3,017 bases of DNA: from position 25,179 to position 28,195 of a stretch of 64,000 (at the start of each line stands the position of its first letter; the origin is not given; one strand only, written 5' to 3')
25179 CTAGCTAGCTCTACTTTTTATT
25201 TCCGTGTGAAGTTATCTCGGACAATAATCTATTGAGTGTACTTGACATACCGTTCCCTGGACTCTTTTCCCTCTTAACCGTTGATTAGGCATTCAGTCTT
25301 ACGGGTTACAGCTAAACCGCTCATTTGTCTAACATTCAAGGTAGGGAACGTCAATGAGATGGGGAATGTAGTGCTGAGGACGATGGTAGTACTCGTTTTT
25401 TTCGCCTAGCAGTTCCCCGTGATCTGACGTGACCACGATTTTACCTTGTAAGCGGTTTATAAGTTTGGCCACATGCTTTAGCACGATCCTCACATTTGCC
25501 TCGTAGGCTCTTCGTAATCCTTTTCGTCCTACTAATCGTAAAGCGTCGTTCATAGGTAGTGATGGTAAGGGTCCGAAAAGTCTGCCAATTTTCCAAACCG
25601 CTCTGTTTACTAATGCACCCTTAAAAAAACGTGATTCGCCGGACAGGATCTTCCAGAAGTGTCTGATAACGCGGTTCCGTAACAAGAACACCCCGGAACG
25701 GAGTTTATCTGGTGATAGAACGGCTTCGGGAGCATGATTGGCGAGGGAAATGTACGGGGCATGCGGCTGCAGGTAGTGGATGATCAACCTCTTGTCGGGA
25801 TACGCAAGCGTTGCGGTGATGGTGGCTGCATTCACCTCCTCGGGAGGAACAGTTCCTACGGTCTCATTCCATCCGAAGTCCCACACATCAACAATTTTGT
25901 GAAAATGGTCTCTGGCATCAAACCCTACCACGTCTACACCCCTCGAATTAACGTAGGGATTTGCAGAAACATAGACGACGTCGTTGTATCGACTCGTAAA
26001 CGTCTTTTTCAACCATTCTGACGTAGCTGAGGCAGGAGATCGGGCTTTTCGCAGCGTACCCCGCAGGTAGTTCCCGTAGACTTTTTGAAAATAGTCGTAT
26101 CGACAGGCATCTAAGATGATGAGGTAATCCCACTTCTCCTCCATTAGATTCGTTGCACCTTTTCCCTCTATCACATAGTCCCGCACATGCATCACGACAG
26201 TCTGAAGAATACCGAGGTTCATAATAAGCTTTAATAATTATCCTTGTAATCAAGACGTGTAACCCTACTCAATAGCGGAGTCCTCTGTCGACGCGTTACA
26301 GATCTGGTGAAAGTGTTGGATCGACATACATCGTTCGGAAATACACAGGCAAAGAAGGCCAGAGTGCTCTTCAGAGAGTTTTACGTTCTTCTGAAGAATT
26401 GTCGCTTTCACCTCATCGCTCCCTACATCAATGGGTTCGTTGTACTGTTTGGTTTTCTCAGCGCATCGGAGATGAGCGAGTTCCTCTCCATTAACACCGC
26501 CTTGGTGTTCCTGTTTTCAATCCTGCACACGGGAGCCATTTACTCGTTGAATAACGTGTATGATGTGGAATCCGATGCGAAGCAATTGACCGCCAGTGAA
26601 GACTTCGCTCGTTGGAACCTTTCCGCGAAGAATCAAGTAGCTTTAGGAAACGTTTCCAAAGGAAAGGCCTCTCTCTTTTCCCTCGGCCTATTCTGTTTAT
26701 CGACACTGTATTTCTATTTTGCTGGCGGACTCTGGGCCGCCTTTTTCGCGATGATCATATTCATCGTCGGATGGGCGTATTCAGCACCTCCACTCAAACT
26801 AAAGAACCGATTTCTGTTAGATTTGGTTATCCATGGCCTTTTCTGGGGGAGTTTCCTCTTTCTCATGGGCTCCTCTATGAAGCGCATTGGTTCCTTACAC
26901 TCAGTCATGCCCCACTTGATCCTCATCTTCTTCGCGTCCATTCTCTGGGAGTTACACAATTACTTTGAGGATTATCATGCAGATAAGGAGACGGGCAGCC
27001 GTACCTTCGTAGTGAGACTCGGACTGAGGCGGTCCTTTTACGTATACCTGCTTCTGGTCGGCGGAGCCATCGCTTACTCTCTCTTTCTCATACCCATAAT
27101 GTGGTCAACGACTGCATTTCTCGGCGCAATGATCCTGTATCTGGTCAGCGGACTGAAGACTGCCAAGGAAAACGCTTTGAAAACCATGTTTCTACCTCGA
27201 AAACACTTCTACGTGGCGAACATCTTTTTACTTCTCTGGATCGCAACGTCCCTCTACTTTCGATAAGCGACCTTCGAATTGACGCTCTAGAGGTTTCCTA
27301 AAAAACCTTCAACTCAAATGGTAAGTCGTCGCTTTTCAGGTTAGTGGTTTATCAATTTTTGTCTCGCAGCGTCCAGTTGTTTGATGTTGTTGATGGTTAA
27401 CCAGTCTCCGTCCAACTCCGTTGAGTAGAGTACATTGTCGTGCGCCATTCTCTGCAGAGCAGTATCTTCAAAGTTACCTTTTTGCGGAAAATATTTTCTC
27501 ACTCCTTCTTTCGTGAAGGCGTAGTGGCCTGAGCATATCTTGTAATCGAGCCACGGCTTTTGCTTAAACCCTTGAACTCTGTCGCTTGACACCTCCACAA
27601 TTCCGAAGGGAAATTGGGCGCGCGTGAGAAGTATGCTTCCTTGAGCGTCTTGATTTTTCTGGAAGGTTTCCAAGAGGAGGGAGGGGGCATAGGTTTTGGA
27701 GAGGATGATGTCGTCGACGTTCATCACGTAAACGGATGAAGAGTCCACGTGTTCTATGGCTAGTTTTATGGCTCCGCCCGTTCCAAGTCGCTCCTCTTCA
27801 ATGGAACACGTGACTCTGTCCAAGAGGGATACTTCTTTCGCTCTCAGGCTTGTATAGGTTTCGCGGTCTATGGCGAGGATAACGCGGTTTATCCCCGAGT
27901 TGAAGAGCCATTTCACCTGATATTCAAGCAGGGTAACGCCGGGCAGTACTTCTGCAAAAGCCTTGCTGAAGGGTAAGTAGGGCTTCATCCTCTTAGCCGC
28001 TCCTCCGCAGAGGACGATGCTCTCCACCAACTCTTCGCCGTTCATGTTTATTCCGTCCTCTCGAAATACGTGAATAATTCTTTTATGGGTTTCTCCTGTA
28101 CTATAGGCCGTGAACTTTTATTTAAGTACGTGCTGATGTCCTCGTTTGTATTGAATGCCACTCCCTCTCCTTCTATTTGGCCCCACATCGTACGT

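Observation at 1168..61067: Self-complementary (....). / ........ tracts at 16 intergenic sites, absent from genes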

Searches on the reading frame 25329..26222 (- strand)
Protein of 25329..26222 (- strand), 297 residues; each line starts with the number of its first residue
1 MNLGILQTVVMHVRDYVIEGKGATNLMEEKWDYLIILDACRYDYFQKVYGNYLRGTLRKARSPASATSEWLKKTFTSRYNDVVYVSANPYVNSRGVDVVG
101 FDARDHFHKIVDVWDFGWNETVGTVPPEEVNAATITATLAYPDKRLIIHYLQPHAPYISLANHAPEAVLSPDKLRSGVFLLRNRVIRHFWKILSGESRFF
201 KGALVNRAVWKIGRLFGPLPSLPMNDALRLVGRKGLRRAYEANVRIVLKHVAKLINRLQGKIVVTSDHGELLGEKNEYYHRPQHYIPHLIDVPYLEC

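Call 38: search_protein_families(library=pfam, proteins=[window:25329-26222:-], max_evalue=0.01)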
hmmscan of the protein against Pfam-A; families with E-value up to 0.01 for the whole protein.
window:25329-26222:- (297 aa): 2 families
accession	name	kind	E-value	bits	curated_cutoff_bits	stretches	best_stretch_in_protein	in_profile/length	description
PF00884.28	Sulfatase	-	0.0021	17.9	25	1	143-294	164-269/301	Sulfatase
PF08665.17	PglZ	-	0.0089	16.4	25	0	239-273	140-175/179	PglZ domain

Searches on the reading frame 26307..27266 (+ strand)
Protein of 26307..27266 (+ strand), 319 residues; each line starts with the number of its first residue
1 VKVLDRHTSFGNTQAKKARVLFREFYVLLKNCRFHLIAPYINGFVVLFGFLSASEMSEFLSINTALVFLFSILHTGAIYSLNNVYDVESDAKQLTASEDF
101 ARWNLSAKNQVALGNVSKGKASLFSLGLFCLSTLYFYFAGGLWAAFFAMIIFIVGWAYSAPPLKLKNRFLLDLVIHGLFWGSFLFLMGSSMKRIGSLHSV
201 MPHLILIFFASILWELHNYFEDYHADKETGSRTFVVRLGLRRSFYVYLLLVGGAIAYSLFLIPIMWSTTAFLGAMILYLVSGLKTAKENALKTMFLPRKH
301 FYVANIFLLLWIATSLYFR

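Call 38: search_protein_families(library=pfam, proteins=[window:26307-27266:+], max_evalue=0.01)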
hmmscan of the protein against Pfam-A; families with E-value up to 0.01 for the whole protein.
window:26307-27266:+ (319 aa): 1 family
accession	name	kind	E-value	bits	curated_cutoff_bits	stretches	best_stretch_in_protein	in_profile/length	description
PF01040.23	UbiA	-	1.9e-23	83.5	34.2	1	45-291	4-240/250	UbiA prenyltransferase family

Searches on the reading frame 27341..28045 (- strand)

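Call 38: search_protein_families(library=pfam, proteins=[window:27341-28045:-], max_evalue=0.01)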
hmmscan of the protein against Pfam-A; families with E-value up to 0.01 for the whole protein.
window:27341-28045:- (234 aa): 2 families
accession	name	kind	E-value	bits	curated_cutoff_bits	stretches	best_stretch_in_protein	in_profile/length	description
PF00483.29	NTP_transferase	-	2.2e-14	54.1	21.2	1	9-230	2-241/245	Nucleotidyl transferase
PF12804.13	NTP_transf_3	-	2.4e-09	38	27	1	10-127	2-111/160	MobA-like NTP transferase domain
